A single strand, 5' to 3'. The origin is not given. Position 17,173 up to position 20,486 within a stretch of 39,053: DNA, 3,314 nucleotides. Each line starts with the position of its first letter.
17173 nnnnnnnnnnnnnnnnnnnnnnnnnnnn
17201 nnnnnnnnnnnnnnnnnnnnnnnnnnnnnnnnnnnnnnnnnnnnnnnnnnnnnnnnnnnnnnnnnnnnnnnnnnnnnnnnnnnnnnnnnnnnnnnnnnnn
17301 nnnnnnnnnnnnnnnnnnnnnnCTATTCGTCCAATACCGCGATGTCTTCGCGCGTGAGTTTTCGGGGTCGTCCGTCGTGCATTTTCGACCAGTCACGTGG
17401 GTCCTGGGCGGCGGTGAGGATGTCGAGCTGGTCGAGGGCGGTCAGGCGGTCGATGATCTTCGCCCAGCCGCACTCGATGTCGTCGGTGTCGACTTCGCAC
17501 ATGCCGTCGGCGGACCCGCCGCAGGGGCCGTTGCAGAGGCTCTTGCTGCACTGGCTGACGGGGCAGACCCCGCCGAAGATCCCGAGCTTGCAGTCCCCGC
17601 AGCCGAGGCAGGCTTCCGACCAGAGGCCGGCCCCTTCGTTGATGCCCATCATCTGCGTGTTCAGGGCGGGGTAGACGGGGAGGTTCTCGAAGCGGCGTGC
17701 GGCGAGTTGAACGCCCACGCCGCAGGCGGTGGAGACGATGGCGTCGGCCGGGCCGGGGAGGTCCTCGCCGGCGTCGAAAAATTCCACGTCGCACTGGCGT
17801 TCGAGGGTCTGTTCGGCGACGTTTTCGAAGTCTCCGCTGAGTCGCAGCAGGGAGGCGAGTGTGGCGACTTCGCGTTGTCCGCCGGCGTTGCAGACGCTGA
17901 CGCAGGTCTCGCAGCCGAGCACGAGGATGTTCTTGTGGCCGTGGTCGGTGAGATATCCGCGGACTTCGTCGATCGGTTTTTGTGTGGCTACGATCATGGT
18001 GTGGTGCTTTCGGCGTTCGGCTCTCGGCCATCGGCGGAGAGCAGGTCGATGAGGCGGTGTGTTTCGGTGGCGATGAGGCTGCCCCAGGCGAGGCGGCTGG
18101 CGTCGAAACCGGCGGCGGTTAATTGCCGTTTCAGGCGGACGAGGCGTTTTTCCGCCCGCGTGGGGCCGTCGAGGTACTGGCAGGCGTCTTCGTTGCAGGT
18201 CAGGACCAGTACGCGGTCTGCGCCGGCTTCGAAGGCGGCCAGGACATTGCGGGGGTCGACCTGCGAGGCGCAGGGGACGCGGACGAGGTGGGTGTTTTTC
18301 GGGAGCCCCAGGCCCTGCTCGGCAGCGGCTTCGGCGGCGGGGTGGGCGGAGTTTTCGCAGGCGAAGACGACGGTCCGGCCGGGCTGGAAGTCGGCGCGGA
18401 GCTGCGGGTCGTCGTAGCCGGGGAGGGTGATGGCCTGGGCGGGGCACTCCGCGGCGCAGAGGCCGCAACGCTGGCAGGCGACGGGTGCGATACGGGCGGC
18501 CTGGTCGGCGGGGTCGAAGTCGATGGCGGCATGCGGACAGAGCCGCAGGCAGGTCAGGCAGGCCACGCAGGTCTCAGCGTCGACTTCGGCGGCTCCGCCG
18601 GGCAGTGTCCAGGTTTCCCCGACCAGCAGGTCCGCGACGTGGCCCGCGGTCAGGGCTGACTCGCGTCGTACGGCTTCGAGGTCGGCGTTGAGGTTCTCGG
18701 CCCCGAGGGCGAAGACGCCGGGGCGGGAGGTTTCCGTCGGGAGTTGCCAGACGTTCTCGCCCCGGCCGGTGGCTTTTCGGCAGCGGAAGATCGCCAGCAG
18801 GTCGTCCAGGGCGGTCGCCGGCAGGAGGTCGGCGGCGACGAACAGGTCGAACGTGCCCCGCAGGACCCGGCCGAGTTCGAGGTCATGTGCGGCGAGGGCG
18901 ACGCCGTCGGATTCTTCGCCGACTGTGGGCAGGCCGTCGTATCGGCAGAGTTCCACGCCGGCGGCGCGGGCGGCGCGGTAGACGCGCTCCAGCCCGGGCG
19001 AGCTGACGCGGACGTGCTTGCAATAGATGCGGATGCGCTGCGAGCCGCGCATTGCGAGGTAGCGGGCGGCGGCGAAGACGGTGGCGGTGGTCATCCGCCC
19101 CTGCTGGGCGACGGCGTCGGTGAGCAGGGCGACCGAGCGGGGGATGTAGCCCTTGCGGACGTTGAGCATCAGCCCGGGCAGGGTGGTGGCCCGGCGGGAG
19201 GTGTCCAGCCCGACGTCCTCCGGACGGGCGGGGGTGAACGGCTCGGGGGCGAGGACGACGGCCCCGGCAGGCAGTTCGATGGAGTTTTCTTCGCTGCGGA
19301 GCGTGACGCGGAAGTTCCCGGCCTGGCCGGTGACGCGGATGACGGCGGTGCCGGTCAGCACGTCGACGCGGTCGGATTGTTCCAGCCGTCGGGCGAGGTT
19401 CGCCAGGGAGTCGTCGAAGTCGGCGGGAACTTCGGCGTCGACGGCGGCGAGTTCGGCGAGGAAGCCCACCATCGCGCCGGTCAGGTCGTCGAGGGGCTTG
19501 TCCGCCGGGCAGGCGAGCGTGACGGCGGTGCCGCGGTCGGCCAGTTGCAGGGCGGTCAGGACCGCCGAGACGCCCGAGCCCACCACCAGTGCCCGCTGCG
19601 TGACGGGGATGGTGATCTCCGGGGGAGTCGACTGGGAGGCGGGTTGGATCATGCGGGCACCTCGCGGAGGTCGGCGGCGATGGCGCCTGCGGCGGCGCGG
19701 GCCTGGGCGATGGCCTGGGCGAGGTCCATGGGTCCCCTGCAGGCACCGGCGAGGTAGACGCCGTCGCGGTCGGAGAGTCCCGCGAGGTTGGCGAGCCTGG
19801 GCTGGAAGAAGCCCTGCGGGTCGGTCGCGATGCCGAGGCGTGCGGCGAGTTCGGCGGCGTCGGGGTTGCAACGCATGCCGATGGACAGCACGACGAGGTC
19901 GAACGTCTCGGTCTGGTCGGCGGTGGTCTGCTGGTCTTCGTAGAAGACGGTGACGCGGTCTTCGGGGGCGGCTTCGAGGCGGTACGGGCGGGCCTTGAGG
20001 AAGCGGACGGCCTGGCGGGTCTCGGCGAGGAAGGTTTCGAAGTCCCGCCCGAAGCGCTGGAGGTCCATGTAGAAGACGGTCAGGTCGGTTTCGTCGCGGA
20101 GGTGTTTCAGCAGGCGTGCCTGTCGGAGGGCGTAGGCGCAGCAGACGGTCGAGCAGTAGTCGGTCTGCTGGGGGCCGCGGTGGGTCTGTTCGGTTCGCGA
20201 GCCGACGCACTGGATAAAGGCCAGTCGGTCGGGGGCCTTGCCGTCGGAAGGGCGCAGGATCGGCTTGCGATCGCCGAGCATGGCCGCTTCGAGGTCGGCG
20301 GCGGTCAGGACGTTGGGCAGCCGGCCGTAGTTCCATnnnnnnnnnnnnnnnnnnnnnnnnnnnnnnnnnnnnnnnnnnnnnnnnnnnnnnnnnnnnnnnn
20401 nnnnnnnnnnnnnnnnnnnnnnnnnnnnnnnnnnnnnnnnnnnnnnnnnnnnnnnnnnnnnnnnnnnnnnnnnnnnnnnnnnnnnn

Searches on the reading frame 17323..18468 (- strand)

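Call 6: search_protein_families(library=pfam, proteins=[window:17323-18468:-], max_evalue=0.001)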
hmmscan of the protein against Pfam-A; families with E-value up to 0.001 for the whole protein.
window:17323-18468:- (381 aa): 1 family
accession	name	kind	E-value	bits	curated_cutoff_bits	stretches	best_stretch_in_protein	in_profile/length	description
PF12225.13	DUF5981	-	1.9e-31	108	23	1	266-361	1-95/95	Methylene-tetrahydrofolate reductase C terminal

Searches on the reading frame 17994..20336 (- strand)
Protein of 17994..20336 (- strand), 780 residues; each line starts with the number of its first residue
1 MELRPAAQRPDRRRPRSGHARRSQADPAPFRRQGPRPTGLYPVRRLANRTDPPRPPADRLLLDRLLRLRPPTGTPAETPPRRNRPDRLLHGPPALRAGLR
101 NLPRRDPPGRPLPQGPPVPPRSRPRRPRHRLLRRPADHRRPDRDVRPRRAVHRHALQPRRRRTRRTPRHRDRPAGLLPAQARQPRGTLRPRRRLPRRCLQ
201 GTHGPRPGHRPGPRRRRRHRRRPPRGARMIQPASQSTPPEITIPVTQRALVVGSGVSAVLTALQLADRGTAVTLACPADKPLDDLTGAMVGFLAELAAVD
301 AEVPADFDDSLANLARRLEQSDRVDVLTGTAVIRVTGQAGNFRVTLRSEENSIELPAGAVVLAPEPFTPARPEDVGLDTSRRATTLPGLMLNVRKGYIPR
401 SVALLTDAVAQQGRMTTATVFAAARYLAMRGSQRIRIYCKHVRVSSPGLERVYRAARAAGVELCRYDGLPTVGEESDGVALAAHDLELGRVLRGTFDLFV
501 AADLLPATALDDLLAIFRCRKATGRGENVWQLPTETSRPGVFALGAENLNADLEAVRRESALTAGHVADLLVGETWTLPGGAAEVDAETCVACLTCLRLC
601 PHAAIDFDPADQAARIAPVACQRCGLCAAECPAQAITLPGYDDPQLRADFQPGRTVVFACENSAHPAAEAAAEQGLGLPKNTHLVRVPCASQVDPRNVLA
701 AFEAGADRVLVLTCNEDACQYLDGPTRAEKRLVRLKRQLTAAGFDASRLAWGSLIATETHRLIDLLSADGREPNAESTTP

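Call 6: search_protein_families(library=pfam, proteins=[window:17994-20336:-], max_evalue=0.001)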
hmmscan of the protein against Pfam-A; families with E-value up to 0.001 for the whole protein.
window:17994-20336:- (780 aa): 10 families
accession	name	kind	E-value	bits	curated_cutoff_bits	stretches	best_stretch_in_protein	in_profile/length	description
PF02662.21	FlpD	-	3.9e-27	95.1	22.3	1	656-765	2-111/123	Methyl-viologen-reducing hydrogenase, delta subunit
PF00037.32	Fer4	-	8.2e-08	32.2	21.1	1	584-605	2-23/24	4Fe-4S binding domain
PF13237.11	Fer4_10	-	9e-08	32.4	25.5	1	585-632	4-53/53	4Fe-4S dicluster domain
PF12838.12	Fer4_7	-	1.6e-07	32.1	27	1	589-635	1-52/52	4Fe-4S dicluster domain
PF12837.12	Fer4_6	-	2.1e-07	31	25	0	583-605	2-24/24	4Fe-4S binding domain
PF14697.11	Fer4_21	-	1.2e-06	29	35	1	583-638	1-59/59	4Fe-4S dicluster domain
PF13187.11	Fer4_9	-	2.8e-05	24.5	27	1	590-636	2-52/52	4Fe-4S dicluster domain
PF13484.11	Fer4_16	-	3.7e-05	24.9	30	0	621-641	2-21/66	4Fe-4S double cluster binding domain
PF07992.20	Pyr_redox_2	-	0.00014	21.8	26.1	0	244-363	142-234/291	Pyridine nucleotide-disulphide oxidoreductase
PF00070.33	Pyr_redox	-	0.00042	21.2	22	0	248-284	1-36/82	Pyridine nucleotide-disulphide oxidoreductase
